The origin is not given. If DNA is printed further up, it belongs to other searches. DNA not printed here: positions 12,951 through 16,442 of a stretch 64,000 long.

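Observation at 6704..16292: Translationally coupled four-gene R-M-like defence module: DUF499 ATPase / small ORF / DUF1156 Zn-ribbon methylase / PLD-SNF2 fusion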

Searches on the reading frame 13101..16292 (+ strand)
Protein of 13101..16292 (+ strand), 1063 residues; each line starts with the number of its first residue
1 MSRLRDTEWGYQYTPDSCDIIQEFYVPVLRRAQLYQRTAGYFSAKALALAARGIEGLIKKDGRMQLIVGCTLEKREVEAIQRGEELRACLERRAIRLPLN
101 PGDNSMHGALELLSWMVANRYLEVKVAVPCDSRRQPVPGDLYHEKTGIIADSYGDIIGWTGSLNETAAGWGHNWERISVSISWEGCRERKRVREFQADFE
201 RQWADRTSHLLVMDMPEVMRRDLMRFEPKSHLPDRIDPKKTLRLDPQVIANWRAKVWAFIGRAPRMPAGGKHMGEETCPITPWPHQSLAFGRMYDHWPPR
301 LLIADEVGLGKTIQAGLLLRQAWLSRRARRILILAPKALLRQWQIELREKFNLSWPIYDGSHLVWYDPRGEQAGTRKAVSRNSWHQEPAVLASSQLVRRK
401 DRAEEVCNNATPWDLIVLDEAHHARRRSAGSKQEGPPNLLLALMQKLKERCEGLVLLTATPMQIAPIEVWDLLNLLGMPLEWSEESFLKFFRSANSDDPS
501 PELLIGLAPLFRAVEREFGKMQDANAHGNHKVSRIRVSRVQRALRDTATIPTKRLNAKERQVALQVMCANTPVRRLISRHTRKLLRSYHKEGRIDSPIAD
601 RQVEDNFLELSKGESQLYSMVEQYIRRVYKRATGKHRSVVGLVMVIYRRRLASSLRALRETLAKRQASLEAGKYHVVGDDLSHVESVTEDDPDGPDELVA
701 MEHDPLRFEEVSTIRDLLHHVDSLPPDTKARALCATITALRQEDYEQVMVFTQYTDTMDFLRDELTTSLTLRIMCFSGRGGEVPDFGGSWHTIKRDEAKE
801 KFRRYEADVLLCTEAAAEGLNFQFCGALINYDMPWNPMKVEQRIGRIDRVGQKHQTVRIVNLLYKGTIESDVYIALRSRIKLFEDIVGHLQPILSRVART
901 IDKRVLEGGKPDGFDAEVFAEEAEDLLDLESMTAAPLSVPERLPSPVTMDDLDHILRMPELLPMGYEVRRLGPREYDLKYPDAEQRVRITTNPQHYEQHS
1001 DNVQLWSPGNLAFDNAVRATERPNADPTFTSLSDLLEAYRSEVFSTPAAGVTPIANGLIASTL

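Call 5: search_protein_families(library=pfam, proteins=[window:13101-16289:+], max_evalue=0.01)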
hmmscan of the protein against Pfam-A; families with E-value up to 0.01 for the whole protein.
window:13101-16289:+ (1063 aa): 5 families
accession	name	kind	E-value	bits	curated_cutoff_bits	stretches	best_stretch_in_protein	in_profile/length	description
PF00176.29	SNF2-rel_dom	-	7.3e-19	68.4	24.9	1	301-636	20-269/290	SNF2-related domain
PF00271.37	Helicase_C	-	1.1e-18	67.9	23.5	1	729-851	2-110/110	Helicase conserved C-terminal domain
PF04851.21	ResIII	-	9.2e-08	32.6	22.5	1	298-461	23-162/164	Type III restriction enzyme, res subunit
PF00270.35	DEAD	-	4.6e-05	23.6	26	1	284-462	2-161/167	DEAD/DEAH box helicase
PF13091.12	PLDc_2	-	0.00015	22.1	27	1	124-203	67-132/132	PLD-like domain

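Call 6: search_protein_families(library=padloc, proteins=[window:13101-16289:+], max_evalue=0.01)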
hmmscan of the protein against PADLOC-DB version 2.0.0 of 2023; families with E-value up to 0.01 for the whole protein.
window:13101-16289:+ (1063 aa): 47 families (the best 25 are shown)
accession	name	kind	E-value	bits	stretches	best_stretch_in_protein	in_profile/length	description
PDLC02500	BrxHI|BrxHII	-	2.1e-77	259.6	2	614-882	343-604/933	BrxHI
PDLC02707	PbeA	-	3.1e-69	232.2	1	4-431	2-397/672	PbeA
PDLC02193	PLD_Helicase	-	4.2e-69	231.7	3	691-890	633-837/905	-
PDLC02621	DrmD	-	1.3e-67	226.9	2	598-887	353-660/1040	DrmD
PDLC02704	PbeA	-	2.1e-62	209.6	1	5-425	2-396/682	PbeA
PDLC02619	DrmD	-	5.8e-60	201.4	2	608-889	264-572/872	DrmD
PDLC00659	HmaA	-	1.3e-58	196.8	3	276-462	99-271/1176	SNF2 helicase / DEAD-box helicase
PDLC02623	DrmD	-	5.4e-57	191.3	1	283-901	103-674/1040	DrmD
PDLC02504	BrxHI|BrxHII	-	1.7e-55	186.4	2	597-927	326-657/971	BrxHII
PDLC02620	DrmD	-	4.2e-46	155.4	3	745-889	484-615/1060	DrmD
PDLC02572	DrmA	-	2.4e-42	143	2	598-862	350-633/1043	DrmA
PDLC02703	PbeA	-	2.3e-41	140.1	1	10-254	7-250/626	PbeA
PDLC02634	DrmD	-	2.4e-40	136.1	2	282-477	92-272/900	DrmD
PDLC02843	DpdE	-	2.7e-39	132.9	2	298-478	175-314/1091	DpdE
PDLC02840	DpdE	-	8.3e-39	131.6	3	300-354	178-233/1091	DpdE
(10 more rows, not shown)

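Call 31: search_dna_similar(query=window:13101-16289:+, collection=plasmids, mode=protein, max_rows=30, max_evalue=1e-20)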
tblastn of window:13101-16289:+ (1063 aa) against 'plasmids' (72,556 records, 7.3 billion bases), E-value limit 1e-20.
Records with a match: 152; places in all: 164; records where one place covers at least 80% of the query: 36.
Best place of each record, by identity: <60% 152.
By first word of the organism name: Halobacterium 14; Klebsiella 11; Natrinema 7; Leptolyngbya 6; Nostoc 5; Haloarcula 5; Aminobacter 4; Haloplanus 4; Haloferax 4; Halorubrum 4; and 63 more.
By predicted mobility (MOB-suite, as given by PLSDB): non-mobilizable 113; conjugative 26; mobilizable 13.
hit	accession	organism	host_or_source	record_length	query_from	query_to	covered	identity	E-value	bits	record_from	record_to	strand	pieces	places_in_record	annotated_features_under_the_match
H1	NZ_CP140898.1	Sinorhizobium medicae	Medicago lupulina,whole organism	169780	1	1013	95%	47.8%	0e+0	848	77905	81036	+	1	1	helicase-related protein | DUF1156 domain-containing protein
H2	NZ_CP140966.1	Sinorhizobium medicae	Medicago lupulina,whole organism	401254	1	1013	95%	47.8%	0e+0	848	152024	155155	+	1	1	helicase-related protein | DUF1156 domain-containing protein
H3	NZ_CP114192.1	Aminobacter sp. NyZ550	-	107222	1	1013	95%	47.5%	0e+0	854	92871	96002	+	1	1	SNF2-related protein | DUF1156 domain-containing protein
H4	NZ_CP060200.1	Aminobacter sp. MDW-2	cell culture,soil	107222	1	1013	95%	47.5%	0e+0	854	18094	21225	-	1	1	SNF2-related protein | DUF1156 domain-containing protein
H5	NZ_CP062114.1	Aminobacter sp. SR38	bacterial pure culture,soil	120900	1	1013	95%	47.5%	0e+0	854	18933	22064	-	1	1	SNF2-related protein | DUF1156 domain-containing protein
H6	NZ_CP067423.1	Skermanella sp. TT6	Homo sapiens,single cell,skin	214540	1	1013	95%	47.5%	0e+0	854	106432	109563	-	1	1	SNF2-related protein | DUF1156 domain-containing protein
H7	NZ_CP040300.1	Nostoc sp. TCL26-01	Leiosporoceros dussii,pure culture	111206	1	1013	95%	46.6%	0e+0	876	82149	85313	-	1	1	SNF2-related protein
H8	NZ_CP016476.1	Picosynechococcus sp. PCC 7003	cell culture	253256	4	1018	92%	36.5%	7e-115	549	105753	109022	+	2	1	helicase-related protein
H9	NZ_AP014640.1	Leptolyngbya boryana IAM M-101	-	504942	4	912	86%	39.1%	2e-178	586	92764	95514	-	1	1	SNF2-related protein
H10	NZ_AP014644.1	Leptolyngbya boryana dg5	-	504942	4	912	86%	39.1%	2e-178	586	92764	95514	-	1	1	SNF2-related protein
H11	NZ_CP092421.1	Leptolyngbya boryana IU 594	-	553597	4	912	86%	39.1%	2e-178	586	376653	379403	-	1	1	SNF2-related protein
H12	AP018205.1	Leptolyngbya boryana NIES-2135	-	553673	4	912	86%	39.1%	2e-178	586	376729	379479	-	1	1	helicase-like protein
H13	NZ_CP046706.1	Nostoc sp. ATCC 53789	-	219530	4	908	85%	39.1%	1e-170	563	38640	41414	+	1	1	helicase-related protein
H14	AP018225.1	Nostoc linckia NIES-25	-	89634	4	908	85%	39.1%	3e-171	565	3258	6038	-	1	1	helicase-like protein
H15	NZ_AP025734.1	Nostoc cf. commune SO-36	-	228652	4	908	85%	39.0%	5e-170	561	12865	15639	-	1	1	helicase-related protein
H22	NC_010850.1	Rhodococcus sp. NS1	-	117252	12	910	85%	36.6%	6e-132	450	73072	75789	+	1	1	SNF2-related protein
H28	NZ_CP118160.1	Halosimplex aquaticum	cell culture,solar salterns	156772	1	912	79%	34.4%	3e-60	460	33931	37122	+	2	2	helicase-related protein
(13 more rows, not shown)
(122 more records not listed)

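Call 32: get_annotated_region(hit=H1, flank=9000)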
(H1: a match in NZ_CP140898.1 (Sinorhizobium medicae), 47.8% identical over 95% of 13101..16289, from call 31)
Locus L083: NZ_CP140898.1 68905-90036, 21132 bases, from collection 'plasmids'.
description: Sinorhizobium medicae strain ml49 plasmid pMl1, complete sequence
organism: Sinorhizobium medicae (NCBI taxid 110321)
taxonomy: Bacteria; Pseudomonadota; Alphaproteobacteria; Hyphomicrobiales; Rhizobiaceae; Sinorhizobium; Sinorhizobium medicae
host: -; source: Medicago lupulina,whole organism; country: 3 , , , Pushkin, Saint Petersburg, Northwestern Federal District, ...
typing (MOB-suite, as given by PLSDB): conjugative; replicon rep_cluster_492; relaxase MOBP; mating-pair formation MPF_T
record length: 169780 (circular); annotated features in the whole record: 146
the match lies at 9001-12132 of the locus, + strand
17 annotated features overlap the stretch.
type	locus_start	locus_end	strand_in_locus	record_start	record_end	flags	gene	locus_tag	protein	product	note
CDS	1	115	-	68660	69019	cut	-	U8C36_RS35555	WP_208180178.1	hypothetical protein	-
CDS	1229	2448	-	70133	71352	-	-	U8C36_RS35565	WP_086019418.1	IS3 family transposase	-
CDS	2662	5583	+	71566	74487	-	-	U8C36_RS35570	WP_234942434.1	DUF499 domain-containing protein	-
CDS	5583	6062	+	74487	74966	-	-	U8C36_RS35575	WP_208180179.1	hypothetical protein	-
CDS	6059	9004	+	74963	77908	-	-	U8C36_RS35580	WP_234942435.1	DUF1156 domain-containing protein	-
CDS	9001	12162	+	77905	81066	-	-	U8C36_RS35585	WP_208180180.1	helicase-related protein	-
CDS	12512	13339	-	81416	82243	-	-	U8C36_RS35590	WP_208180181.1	hypothetical protein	-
CDS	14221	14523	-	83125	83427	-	-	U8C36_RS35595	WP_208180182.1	hypothetical protein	-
CDS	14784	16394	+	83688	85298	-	-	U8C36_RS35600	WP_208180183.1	hypothetical protein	-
CDS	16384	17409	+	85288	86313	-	-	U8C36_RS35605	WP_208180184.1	dienelactone hydrolase-related enzyme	-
CDS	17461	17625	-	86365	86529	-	-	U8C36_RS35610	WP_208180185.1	hypothetical protein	-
CDS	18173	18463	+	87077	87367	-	-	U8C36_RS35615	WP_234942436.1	hypothetical protein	-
CDS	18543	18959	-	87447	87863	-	-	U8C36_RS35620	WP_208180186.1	hypothetical protein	-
CDS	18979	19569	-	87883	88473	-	-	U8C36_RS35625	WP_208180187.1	hypothetical protein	-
CDS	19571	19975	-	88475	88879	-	-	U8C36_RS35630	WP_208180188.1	hypothetical protein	-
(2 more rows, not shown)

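Call 33: get_annotated_region(hit=H9, flank=9000)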
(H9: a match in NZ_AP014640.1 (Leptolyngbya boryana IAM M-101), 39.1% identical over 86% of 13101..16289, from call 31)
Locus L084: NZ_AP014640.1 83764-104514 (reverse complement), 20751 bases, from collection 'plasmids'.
description: Leptolyngbya boryana IAM M-101 plasmid pLBX
organism: Leptolyngbya boryana IAM M-101 (NCBI taxid 411966)
taxonomy: Bacteria; Cyanobacteriota; Cyanophyceae; Leptolyngbyales; Leptolyngbyaceae; Leptolyngbya; Leptolyngbya boryana; Leptolyngbya boryana IAM M-101
host: -; source: -; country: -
typing (MOB-suite, as given by PLSDB): non-mobilizable
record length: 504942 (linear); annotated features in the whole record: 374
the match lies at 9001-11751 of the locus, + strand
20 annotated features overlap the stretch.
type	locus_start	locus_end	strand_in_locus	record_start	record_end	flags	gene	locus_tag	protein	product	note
CDS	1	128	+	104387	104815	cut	-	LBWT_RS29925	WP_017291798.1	hypothetical protein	-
CDS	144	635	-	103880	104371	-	-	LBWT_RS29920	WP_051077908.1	MerR family transcriptional regulator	GO:0006355 - regulation of DNA-templated transcription [Evidence IEA]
CDS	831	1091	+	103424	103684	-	-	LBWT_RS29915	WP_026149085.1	hypothetical protein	-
CDS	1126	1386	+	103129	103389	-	-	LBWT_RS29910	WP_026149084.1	hypothetical protein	-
CDS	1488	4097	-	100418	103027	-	-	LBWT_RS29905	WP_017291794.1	S8 family peptidase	-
CDS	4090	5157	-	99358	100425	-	-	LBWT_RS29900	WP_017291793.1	ATP-binding protein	-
CDS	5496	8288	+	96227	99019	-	-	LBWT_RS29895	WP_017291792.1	DUF1156 domain-containing protein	-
CDS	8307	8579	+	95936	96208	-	-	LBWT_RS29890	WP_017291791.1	hypothetical protein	-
CDS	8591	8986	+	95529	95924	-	-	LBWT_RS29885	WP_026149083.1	type II toxin-antitoxin system VapC family toxin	-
CDS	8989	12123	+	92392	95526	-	-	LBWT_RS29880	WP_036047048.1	SNF2-related protein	-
CDS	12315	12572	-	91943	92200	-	-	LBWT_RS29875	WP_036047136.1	helix-turn-helix transcriptional regulator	-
CDS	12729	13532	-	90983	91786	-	-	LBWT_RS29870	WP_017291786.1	WGR domain-containing protein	-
CDS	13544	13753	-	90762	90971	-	-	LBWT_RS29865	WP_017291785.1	Ycf34 family protein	-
CDS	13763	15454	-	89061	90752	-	-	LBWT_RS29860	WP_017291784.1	AAA family ATPase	-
CDS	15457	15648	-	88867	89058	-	-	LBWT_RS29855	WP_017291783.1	DUF2997 domain-containing protein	-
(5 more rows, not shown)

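Call 34: get_annotated_region(hit=H22, flank=9000)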
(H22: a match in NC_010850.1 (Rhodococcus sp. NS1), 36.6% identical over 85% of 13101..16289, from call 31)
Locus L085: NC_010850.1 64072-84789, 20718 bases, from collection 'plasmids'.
description: Rhodococcus sp. NS1 plasmid pNSL1, complete sequence
organism: Rhodococcus sp. NS1 (NCBI taxid 402236)
taxonomy: Bacteria; Actinomycetota; Actinomycetes; Mycobacteriales; Nocardiaceae; Rhodococcus; Rhodococcus sp. NS1
host: -; source: -; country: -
typing (MOB-suite, as given by PLSDB): non-mobilizable
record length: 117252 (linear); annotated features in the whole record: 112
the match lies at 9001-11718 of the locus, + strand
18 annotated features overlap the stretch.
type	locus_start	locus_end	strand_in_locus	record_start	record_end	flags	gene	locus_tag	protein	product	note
CDS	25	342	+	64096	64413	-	-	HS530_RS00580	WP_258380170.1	hypothetical protein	-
CDS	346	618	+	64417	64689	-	-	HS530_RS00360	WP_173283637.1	hypothetical protein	-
CDS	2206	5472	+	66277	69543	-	-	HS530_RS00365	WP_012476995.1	DUF499 domain-containing protein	-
CDS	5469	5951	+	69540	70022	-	-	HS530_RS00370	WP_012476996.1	hypothetical protein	-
CDS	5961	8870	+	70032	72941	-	-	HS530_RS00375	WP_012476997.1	DUF1156 domain-containing protein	-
CDS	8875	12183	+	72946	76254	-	-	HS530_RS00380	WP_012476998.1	SNF2-related protein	-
CDS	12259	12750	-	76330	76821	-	-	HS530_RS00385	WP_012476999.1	hypothetical protein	-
CDS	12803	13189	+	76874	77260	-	-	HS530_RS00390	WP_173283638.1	hypothetical protein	-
CDS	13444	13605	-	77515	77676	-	-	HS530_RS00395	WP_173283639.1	hypothetical protein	-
CDS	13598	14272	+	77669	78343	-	-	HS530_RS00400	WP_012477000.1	NYN domain-containing protein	-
CDS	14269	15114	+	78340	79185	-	-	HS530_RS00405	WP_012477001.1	hypothetical protein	-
CDS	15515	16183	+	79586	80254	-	-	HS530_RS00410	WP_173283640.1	hypothetical protein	-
CDS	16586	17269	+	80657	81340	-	-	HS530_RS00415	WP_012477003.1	hypothetical protein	-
CDS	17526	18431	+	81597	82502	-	-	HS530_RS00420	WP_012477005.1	DNA-processing protein DprA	GO:0009294 - DNA-mediated transformation [Evidence IEA]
CDS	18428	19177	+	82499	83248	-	-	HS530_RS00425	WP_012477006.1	hypothetical protein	-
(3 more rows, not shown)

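Call 35: search_protein_families(library=pfam, proteins=[L083:5583-6059:+, L085:5469-5948:+, L084:8307-8576:+], max_evalue=1)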
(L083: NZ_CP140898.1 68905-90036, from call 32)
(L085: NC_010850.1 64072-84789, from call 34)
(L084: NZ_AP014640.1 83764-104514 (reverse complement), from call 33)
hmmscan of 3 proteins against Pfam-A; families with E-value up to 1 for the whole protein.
L083:5583-6059:+ (159 aa): 2 families
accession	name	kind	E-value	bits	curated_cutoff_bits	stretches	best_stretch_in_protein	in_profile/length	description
PF24728.1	DUF7680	-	1.2e-44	152.4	24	1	20-156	1-141/141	Domain of unknown function (DUF7680)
PF22047.1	RecJ_C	-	0.038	14.7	30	1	117-150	31-64/110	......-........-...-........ exonuclease RecJ C-terminal domain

L085:5469-5948:+ (160 aa): 1 family
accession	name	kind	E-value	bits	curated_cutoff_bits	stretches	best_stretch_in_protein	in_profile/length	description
PF24728.1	DUF7680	-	4.5e-29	101.9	24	1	25-157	3-141/141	Domain of unknown function (DUF7680)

L084:8307-8576:+ (90 aa): 0 families

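Call 36: get_annotated_region(hit=H28, flank=9000)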
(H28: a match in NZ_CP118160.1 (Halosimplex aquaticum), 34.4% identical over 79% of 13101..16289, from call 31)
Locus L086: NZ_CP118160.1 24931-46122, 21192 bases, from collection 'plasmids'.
description: Halosimplex aquaticum strain XZYJT29 plasmid unnamed2, complete sequence
organism: Halosimplex aquaticum (NCBI taxid 3026162)
taxonomy: Archaea; Euryarchaeota; Halobacteria; Halobacteriales; Haloarculaceae; Halosimplex; Halosimplex aquaticum
host: -; source: cell culture,solar salterns; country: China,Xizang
typing (MOB-suite, as given by PLSDB): non-mobilizable
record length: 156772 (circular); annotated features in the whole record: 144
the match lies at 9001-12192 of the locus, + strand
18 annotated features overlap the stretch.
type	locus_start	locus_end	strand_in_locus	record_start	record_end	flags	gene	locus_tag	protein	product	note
CDS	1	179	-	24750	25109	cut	-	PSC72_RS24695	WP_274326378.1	hypothetical protein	-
CDS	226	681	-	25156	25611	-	-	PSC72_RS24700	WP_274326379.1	hypothetical protein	-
CDS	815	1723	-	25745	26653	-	-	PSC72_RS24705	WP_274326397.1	hypothetical protein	-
CDS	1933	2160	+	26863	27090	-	-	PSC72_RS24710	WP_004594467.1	hypothetical protein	-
CDS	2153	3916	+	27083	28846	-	-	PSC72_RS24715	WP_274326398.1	DUF499 domain-containing protein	-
CDS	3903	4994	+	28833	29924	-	-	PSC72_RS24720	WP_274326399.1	hypothetical protein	-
CDS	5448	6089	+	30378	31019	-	-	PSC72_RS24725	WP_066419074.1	hypothetical protein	-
CDS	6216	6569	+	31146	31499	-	-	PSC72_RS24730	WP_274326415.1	hypothetical protein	-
CDS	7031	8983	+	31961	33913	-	-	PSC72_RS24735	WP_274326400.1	hypothetical protein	-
CDS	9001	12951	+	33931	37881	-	-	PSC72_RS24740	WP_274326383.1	helicase-related protein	-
CDS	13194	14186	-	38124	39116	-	-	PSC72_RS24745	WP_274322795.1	transposase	-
CDS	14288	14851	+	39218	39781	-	-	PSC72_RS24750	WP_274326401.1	hypothetical protein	-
CDS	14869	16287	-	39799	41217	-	-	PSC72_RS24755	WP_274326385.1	hypothetical protein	-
CDS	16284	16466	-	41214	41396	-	-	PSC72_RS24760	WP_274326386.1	hypothetical protein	-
CDS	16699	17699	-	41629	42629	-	-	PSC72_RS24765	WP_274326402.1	IS630 family transposase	-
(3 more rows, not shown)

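Call 37: search_protein_families(library=pfam, proteins=[L086:5448-6086:+, L086:6216-6566:+, L086:3903-4991:+, L086:7031-8980:+, L086:1933-2157:+], max_evalue=1)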
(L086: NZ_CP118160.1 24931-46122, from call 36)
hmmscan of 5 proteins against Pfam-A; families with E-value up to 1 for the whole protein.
L086:5448-6086:+ (213 aa): 1 family
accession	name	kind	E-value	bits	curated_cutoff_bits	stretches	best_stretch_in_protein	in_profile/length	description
PF24728.1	DUF7680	-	3.4e-36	125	24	1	35-210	1-141/141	Domain of unknown function (DUF7680)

L086:6216-6566:+ (117 aa): 1 family
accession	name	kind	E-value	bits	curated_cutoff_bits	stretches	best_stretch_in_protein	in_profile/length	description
PF06634.17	DUF1156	-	0.0026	18.3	24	1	6-31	25-51/73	Protein of unknown function (DUF1156)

L086:3903-4991:+ (363 aa): 9 families
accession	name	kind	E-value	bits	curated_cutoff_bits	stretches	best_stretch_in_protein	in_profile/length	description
PF04465.17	DUF499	-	0.0075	14.5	23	1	54-229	515-698/1024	Protein of unknown function (DUF499)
PF23477.1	zf_Tbcl_2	-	0.013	15.7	27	1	299-323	4-31/37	Probable treble clef zinc finger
PF13240.11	Zn_Ribbon_1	-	0.019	15.2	25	0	330-337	2-9/23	zinc-ribbon domain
PF24460.1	DUF7575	-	0.039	13.8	28.5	0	328-337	4-13/28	Domain of unknown function (DUF7575)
PF20859.2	RHA1_ro05818_N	-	0.063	13.8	27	1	69-101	5-36/58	Hypothetical protein RHA1_ro05818, N-terminal helical domain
PF18439.7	zf_UBZ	-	0.094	12.8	25.6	0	328-347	3-22/32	Ubiquitin-Binding Zinc Finger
PF05810.19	NinF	-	0.19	12.1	27.5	0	302-311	1-10/25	NinF protein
PF13248.11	Zn_ribbon_3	-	0.32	11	27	0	328-335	3-10/26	zinc-ribbon domain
PF24463.1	DUF7577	-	0.82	9.8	28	0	300-312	2-14/27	Domain of unknown function (DUF7577)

L086:7031-8980:+ (650 aa): 3 families
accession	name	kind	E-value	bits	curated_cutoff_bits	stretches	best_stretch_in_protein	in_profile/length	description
PF01555.25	N6_N4_Mtase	-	3.8e-06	27.4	26.7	1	215-336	1-74/221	DNA methylase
PF08241.18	Methyltransf_11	-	0.083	14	21.2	0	291-310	74-93/95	Methyltransferase domain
PF13649.12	Methyltransf_25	-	0.17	13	27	0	291-308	80-97/97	Methyltransferase domain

L086:1933-2157:+ (75 aa): 0 families
